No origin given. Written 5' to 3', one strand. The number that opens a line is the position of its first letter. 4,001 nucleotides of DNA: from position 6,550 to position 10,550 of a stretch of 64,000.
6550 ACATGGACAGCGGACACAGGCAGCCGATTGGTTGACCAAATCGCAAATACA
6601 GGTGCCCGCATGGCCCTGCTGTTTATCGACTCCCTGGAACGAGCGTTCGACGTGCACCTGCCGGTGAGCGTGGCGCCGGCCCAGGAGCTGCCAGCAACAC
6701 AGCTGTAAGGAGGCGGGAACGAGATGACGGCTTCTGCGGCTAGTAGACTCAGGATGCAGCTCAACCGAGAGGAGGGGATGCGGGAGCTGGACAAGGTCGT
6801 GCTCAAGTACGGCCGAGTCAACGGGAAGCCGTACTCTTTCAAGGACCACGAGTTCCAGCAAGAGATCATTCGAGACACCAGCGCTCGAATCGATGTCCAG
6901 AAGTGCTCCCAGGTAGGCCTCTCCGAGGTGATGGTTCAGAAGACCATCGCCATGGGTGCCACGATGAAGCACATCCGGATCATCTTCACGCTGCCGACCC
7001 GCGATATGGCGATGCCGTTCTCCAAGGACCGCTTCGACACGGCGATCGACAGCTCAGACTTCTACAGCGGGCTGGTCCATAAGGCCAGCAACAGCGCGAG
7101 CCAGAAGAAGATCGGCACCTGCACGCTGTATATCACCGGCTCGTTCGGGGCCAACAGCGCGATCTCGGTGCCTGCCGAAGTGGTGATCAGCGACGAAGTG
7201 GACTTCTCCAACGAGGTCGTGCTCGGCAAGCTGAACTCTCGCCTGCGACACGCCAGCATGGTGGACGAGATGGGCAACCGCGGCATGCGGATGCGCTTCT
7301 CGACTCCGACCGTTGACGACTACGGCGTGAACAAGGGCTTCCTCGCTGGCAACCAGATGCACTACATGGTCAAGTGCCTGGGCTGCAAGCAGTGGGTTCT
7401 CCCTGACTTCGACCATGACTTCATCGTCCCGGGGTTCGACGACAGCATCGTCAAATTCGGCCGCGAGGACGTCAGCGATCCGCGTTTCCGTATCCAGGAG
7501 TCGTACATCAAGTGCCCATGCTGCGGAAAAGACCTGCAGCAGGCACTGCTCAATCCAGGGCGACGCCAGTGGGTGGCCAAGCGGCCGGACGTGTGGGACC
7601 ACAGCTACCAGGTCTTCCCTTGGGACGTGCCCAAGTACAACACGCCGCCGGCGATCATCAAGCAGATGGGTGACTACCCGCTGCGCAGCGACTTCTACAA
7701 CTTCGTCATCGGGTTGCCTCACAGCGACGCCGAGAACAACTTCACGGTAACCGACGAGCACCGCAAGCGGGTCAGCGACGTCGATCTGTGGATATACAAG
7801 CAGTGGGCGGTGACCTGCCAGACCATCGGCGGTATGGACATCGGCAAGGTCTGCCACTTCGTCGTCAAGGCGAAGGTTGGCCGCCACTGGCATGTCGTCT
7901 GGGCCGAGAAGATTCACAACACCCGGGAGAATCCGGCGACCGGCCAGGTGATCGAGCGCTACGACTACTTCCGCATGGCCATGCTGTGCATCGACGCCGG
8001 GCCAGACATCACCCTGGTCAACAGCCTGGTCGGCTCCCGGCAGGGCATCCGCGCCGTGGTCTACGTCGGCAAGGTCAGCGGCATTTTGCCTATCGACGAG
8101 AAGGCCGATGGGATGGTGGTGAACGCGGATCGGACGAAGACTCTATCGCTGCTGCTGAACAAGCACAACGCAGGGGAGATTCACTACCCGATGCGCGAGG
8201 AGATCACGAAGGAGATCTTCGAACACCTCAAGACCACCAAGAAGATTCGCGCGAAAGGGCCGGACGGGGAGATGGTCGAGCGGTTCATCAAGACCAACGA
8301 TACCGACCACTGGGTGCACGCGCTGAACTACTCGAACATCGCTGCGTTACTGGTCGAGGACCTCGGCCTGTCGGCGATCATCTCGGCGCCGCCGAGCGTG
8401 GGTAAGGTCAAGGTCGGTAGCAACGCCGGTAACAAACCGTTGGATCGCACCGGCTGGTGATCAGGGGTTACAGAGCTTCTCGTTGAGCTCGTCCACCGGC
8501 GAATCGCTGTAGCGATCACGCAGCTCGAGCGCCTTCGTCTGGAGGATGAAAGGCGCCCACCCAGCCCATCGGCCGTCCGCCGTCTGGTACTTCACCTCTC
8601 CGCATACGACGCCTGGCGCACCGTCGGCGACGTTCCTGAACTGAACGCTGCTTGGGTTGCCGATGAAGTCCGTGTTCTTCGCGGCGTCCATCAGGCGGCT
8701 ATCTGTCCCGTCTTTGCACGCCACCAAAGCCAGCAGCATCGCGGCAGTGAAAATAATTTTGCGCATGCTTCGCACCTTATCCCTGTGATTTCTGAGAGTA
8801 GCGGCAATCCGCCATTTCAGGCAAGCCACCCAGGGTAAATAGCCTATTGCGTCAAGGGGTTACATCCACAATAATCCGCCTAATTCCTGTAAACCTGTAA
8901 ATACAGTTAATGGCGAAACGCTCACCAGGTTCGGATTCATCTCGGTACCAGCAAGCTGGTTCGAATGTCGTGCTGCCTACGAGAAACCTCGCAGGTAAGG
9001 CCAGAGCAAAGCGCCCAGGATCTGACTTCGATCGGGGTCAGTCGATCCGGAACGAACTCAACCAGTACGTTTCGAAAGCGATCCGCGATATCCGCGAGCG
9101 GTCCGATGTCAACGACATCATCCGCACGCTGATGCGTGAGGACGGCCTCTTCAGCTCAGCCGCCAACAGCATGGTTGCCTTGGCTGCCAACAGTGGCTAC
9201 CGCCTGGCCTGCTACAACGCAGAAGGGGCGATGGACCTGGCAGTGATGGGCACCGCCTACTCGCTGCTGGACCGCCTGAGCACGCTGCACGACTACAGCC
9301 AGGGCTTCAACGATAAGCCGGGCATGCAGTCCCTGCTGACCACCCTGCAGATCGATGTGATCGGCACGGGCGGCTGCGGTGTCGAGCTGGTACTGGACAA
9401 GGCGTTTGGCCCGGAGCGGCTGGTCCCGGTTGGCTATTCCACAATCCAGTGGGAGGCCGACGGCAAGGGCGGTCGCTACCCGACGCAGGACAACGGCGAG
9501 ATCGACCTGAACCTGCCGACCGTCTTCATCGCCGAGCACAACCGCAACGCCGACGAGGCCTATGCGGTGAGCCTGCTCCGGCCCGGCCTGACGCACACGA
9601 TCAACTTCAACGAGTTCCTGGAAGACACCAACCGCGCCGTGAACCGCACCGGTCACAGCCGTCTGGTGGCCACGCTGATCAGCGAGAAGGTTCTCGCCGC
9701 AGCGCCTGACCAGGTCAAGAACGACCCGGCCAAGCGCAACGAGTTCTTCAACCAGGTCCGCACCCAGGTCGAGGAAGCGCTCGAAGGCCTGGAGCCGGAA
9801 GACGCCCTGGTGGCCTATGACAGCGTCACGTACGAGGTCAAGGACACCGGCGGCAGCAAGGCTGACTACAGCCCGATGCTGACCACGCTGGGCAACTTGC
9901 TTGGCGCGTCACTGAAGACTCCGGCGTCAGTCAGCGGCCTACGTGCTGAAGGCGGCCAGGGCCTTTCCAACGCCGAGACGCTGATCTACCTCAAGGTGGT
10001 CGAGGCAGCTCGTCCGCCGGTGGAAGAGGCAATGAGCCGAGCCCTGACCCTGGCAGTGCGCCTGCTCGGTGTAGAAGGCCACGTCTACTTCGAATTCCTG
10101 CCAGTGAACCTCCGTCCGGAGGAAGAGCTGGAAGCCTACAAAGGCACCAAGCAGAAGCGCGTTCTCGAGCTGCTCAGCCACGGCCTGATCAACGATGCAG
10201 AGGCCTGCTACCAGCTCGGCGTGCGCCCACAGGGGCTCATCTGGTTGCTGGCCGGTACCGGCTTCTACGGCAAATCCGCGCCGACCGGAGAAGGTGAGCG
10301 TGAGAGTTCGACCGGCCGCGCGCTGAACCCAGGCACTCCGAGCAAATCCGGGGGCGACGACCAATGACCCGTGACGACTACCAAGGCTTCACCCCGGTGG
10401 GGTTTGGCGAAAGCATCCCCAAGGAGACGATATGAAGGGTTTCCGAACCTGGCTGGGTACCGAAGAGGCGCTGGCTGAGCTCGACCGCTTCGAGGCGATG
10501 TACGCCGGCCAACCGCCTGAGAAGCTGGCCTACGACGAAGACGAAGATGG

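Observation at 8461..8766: Opposite-strand lipoprotein moron between terminase and portal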

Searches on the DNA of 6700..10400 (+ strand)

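Call 3: search_dna_similar(query=window:6700-10400:+, collection=phages, mode=near, max_rows=30)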
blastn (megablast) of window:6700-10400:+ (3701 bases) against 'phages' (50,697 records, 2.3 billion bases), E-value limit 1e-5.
Records with a match: 2; places in all: 2; records where one place covers at least 80% of the query: 0.
Best place of each record, by identity: 60-80% 2.
By first word of the organism name: Pseudomonas 2.
By host as written in the record: Pseudomonas grimontii MBTL2-21 2.
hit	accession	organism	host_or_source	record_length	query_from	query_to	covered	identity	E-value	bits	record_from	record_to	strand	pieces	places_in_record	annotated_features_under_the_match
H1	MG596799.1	Pseudomonas phage PMBT3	Pseudomonas grimontii MBTL2-21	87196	862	1643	21%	72.3%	4e-53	217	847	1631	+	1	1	terminase large subunit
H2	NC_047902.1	Pseudomonas phage PMBT3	Pseudomonas grimontii MBTL2-21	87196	862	1643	21%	72.3%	4e-53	217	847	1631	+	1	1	terminase large subunit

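Call 6: get_annotated_region(hit=H2, flank=6000)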
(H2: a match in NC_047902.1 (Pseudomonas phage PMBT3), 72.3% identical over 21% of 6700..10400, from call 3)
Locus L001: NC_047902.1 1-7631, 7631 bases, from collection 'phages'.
description: Pseudomonas phage PMBT3, complete genome.
organism: Pseudomonas phage PMBT3 (NCBI taxid 2059856)
taxonomy: Viruses; Duplodnaviria; Heunggongvirae; Uroviricota; Caudoviricetes; Maxrubnervirus; Maxrubnervirus PMBT3
host: Pseudomonas grimontii MBTL2-21; source: sewage; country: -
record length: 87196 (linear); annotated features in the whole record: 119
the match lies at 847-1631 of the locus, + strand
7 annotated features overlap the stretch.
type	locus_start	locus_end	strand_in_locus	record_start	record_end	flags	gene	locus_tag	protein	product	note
CDS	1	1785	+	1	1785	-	-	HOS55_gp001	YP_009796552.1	terminase large subunit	-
CDS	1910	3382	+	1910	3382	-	-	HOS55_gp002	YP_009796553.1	portal protein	-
CDS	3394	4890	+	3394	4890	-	-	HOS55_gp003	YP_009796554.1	signal peptide peptidase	SppA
CDS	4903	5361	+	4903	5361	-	-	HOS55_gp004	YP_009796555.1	hypothetical protein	-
CDS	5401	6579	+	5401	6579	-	-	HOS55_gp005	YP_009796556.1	major head protein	-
CDS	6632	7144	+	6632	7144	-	-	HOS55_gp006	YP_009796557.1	CRISPR-associated protein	Cas7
CDS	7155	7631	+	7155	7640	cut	-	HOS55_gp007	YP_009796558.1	GTP cyclohydrolase I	-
